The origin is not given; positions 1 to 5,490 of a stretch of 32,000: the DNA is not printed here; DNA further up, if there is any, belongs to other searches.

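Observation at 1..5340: Giant GHKL-ATPase / DUF3883 protein missing from the ORF track, next to a mobile island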

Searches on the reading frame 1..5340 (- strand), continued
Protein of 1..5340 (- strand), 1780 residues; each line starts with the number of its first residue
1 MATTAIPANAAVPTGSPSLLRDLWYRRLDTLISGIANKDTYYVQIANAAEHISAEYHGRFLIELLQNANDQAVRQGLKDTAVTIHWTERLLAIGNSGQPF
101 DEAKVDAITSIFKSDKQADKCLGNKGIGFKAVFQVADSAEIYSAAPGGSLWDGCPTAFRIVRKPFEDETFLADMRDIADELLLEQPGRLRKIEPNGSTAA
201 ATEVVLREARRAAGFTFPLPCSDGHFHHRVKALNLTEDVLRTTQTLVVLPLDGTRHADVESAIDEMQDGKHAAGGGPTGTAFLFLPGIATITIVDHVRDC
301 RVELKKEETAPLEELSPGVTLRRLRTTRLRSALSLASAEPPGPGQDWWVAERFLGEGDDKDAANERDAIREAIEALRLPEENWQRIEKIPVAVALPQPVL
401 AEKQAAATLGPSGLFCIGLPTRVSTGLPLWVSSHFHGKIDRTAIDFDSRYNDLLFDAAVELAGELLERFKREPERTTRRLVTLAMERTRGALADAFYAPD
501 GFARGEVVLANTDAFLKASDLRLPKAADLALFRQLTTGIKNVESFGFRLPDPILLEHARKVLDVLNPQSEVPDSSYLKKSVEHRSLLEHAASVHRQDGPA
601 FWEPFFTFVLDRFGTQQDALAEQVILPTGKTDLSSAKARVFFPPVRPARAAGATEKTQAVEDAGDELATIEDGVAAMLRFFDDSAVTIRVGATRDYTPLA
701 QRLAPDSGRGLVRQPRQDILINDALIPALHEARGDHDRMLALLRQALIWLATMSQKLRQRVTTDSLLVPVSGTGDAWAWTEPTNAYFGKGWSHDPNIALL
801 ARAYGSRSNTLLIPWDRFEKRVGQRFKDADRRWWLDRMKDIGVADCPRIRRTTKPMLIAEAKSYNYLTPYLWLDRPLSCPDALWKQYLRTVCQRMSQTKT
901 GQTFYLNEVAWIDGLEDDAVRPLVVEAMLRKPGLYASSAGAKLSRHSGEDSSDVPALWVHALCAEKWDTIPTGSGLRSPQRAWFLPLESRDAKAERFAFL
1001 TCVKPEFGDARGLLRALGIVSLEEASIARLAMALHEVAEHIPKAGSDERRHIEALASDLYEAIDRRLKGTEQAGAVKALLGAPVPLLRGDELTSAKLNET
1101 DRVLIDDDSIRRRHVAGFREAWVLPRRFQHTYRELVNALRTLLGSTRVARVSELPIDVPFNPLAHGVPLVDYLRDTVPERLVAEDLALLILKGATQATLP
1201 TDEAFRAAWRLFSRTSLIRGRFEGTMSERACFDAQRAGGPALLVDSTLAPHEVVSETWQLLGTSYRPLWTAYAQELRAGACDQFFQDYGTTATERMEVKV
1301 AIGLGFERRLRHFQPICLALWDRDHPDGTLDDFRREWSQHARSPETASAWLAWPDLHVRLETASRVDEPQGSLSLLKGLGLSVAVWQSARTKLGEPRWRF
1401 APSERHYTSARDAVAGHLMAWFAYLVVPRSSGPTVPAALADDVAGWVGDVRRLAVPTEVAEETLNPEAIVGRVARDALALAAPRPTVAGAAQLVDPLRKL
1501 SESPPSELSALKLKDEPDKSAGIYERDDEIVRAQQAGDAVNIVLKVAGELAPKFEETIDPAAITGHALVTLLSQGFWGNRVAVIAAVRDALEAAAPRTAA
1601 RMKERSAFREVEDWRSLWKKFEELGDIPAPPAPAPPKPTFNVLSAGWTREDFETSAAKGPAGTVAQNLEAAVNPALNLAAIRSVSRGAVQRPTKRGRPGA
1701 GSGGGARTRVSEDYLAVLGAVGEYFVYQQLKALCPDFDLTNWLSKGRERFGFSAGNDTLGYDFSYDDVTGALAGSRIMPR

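Call 54: find_encoding_contigs(protein=P0034, flank=8000, max_places=1)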
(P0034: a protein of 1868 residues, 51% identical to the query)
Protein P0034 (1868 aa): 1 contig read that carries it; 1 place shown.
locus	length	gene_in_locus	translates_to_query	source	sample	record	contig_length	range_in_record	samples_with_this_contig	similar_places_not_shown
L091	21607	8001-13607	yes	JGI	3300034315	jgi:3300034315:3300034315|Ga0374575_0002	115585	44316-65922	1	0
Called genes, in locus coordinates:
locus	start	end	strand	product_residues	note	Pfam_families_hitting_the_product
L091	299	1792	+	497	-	-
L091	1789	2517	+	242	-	-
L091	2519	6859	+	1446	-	-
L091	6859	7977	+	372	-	PF09983:JetD_C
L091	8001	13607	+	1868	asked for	-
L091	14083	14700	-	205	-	-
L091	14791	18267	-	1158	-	PF02687:FtsX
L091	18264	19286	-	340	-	PF13476:AAA_23 (weak), PF00005:ABC_tran, PF13304:AAA_21 (faint)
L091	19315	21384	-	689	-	-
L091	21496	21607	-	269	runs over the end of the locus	-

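Call 56: search_solved_structures(query=A1, max_evalue=1, show_alignments=2)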
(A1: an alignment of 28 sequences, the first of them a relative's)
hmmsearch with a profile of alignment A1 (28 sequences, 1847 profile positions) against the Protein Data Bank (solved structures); distinct sequences matched with E-value up to 1: 16.
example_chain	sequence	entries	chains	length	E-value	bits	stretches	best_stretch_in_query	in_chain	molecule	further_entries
5v47_A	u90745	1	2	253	0.00038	21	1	72-137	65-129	Lizard sacsin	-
5v45_A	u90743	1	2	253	0.00085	19.9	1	49-140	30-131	Sacsin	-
5v46_A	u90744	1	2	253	0.0011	19.5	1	49-138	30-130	Sacsin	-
5v44_A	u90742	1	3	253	0.0011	19.5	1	49-138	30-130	Sacsin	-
7c04_A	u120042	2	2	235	0.21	11.9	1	107-140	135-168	Heat shock protein 75 kDa, mitochondrial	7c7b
5f3k_A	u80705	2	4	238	0.21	11.9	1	107-140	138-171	Heat shock protein 75 kDa, mitochondrial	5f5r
6heg_A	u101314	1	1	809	0.29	11.5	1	239-280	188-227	ATP-dependent RNA helicase HrpB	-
6eud_A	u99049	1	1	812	0.29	11.5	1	239-280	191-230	ATP-dependent RNA helicase HrpB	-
5in9_A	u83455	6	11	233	0.55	10.6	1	95-162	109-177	Endoplasmin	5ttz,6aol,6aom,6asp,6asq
1tbw_A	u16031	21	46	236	0.56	10.5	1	95-162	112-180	Endoplasmin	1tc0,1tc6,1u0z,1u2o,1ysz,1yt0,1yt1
7u8u_A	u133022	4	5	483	0.58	10.5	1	107-140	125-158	Heat shock protein 75 kDa, mitochondrial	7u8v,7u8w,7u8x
2esa_A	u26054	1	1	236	0.59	10.4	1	95-162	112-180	Endoplasmin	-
5hph_A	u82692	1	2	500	0.6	10.4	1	107-140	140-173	Heat shock protein 75 kDa, mitochondrial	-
4z1f_A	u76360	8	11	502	0.6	10.4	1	107-140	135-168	Heat shock protein 75 kDa, mitochondrial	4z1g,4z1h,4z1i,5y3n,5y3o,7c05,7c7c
7ulk_A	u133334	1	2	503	0.6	10.4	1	107-140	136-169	Heat shock protein 75 kDa, mitochondrial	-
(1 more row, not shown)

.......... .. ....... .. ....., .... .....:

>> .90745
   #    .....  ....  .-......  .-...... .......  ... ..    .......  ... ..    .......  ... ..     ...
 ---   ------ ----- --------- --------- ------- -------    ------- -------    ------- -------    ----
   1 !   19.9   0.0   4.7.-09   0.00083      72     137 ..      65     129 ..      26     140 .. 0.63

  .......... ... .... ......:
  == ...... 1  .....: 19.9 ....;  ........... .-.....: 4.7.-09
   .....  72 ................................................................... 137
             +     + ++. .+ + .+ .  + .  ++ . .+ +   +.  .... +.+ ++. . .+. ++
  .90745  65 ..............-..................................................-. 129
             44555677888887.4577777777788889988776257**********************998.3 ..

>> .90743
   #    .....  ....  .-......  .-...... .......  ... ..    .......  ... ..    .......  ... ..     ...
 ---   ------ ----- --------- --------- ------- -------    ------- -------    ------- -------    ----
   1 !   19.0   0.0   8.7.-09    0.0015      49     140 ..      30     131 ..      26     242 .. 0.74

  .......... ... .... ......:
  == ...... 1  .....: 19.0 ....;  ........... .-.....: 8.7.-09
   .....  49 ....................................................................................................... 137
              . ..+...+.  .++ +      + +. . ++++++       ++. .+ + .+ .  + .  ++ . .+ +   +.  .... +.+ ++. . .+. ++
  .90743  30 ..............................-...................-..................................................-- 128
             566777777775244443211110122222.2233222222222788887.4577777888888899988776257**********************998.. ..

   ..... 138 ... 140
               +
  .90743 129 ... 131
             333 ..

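Call 77: search_protein_families(library=pfam, alignment_id=A6, max_evalue=0.01)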
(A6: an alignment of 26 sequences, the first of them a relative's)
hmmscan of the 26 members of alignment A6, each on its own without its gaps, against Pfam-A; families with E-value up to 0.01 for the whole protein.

A. member 1, P0001 (1863 aa): 2 families
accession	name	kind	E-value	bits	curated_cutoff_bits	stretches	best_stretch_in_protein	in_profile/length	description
PF13020.12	NOV_C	-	1.9e-07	31.5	22.1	1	1757-1832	27-88/91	Protein NO VEIN, C-terminal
PF25794.1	SACS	-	0.00049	20.4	32.8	1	86-144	63-121/247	Sacsin domain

B. families by the number of members that match (of 26 scanned): 3 families
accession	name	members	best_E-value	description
PF25794.1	SACS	25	5.2e-10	Sacsin domain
PF13020.12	NOV_C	25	1.9e-09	Protein NO VEIN, C-terminal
PF02518.31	HATPase_c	1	0.0044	Histidine kinase-, DNA gyrase B-, and HSP90-like ATPase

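Call 84: search_protein_families(library=padloc, proteins=[L001:19843-21063:-, L001:21072-21953:-, L001:21946-23667:-, L001:23664-24677:-, L001:16504-17436:+, L001:15398-16060:+], max_evalue=0.001)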
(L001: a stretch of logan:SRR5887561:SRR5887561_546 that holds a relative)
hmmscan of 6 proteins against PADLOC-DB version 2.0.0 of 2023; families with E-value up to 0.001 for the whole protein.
L001:19843-21063:- (406 aa): 60 families (the best 25 are shown)
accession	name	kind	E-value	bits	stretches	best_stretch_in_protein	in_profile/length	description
PDLC03234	MTase_II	-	6.2e-105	349.5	1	11-370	3-365/375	Type II methyltransferase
PDLC03378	MTase_II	-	1.3e-87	292.3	1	13-373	3-332/344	Type II methyltransferase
PDLC03326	MTase_II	-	4.9e-85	284.2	1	13-400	5-403/412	Type II methyltransferase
PDLC03225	MTase_II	-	3.3e-75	252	2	145-374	362-601/615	Type II methyltransferase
PDLC00033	DruM2|DruM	-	4.3e-75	251.3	1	8-370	17-363/368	DNA cytosine methylase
PDLC03237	MTase_II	-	9.7e-67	223.7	2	8-196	790-982/1036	Type II methyltransferase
PDLC02648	DrmMII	-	1.6e-60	203.2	1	7-371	16-451/468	DrmMII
PDLC03272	MTase_II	-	6.6e-57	191.5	1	10-373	72-392/407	Type II methyltransferase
PDLC00026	DruM2|DruM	-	6.4e-56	188.3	1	11-377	3-319/336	DNA cytosine methylase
PDLC02649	DrmMII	-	3.5e-54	182.4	2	79-369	112-416/422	DrmMII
PDLC02650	DrmMII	-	1.1e-49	167.5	3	12-139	8-139/435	DrmMII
PDLC00031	DruM2|DruM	-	1.2e-49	167.4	2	16-220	15-216/361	DNA cytosine methylase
PDLC00027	DruM2|DruM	-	1.1e-47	161.1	2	15-191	14-179/361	DNA cytosine methylase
PDLC00030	DruM2|DruM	-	1.3e-46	157.5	1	17-372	10-365/380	DNA cytosine methylase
PDLC02656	DrmMII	-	3.9e-45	152.6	2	14-215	6-234/491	DrmMII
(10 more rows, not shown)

L001:21072-21953:- (293 aa): 4 families
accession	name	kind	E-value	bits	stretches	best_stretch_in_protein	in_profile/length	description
PDLC01917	CARF6--CARF_CARF_CARF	-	7.3e-35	118.7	1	3-284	15-293/308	-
PDLC01915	CARF6--CARF_CARF_CARF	-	8.4e-06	23.4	1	3-258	18-257/297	-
PDLC01911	CARF6--CARF_CARF_CARF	-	2.4e-05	21.9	1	90-281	114-307/325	-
PDLC01914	CARF6--CARF_CARF_CARF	-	0.0004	17.8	0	77-182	82-188/311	-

L001:21946-23667:- (573 aa): 0 families

L001:23664-24677:- (337 aa): 0 families

L001:16504-17436:+ (310 aa): 0 families

L001:15398-16060:+ (220 aa): 0 families
